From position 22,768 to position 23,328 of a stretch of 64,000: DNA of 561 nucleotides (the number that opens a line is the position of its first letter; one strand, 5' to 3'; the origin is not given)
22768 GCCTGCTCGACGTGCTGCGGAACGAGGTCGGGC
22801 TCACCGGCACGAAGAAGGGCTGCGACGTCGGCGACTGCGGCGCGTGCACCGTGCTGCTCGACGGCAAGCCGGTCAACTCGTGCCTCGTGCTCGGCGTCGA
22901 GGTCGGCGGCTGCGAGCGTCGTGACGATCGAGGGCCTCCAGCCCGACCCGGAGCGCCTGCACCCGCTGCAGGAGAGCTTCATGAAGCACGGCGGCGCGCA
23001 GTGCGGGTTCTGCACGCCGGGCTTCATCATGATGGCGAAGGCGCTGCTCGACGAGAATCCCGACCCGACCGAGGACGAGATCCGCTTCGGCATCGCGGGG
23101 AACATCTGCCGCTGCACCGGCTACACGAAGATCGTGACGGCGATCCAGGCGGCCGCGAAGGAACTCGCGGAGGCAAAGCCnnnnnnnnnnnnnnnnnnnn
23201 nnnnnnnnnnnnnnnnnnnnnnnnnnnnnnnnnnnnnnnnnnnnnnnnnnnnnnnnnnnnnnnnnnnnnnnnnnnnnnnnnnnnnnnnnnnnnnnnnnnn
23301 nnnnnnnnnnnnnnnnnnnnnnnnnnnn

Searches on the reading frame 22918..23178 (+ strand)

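Call 69: search_protein_families(library=pfam, proteins=[window:22918-23178:+], max_evalue=0.001)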
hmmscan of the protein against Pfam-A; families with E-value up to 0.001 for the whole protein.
window:22918-23178:+ (87 aa): 1 family
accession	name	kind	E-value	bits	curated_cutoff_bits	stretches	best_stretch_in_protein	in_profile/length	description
PF01799.25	Fer2_2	-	2.8e-34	117.5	30.3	1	3-77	1-75/75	[2Fe-2S] binding domain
